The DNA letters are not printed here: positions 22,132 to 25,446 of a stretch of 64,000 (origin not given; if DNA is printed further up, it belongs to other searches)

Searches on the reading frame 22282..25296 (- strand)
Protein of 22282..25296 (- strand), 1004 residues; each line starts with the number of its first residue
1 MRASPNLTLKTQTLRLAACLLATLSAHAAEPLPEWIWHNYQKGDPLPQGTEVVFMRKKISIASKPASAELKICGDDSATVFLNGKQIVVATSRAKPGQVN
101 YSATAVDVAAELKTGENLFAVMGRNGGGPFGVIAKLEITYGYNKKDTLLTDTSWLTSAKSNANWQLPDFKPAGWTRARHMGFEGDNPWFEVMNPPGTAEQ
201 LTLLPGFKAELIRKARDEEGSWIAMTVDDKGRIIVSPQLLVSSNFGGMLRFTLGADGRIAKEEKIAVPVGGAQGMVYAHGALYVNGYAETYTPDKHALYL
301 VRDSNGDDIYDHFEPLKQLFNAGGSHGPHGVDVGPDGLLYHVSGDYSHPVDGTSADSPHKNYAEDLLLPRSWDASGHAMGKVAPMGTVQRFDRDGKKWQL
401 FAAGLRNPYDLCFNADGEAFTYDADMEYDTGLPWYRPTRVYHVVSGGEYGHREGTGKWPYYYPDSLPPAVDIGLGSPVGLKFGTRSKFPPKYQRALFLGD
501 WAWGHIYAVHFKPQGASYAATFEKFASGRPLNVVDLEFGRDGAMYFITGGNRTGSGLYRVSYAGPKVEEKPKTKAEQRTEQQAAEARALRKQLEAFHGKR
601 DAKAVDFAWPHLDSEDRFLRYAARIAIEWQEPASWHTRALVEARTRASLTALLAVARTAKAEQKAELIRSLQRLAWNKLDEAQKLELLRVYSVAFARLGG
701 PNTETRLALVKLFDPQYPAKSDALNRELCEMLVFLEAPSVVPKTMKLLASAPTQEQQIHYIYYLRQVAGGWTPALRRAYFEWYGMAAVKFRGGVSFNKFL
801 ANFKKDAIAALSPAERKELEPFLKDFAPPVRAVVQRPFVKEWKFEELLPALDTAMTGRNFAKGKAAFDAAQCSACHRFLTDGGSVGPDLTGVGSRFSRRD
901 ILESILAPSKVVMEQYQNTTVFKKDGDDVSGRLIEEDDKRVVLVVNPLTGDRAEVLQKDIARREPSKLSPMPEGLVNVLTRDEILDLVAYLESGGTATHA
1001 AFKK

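Call 11: search_protein_families(library=pfam, proteins=[window:22282-25296:-], max_evalue=0.001)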
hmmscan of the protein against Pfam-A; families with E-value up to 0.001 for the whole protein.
window:22282-25296:- (1004 aa): 3 families
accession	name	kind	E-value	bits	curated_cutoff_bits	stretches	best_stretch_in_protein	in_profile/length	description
PF00034.26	Cytochrom_C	-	3e-08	35.3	21.3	1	861-906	2-47/90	Cytochrome c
PF08531.16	Bac_rhamnosid_N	-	0.00039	20.7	25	0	65-159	3-114/172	Alpha-L-rhamnosidase N-terminal domain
PF13442.11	Cytochrome_CBB3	-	0.00073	20.2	27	0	859-916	2-51/68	Cytochrome C oxidase, cbb3-type, subunit III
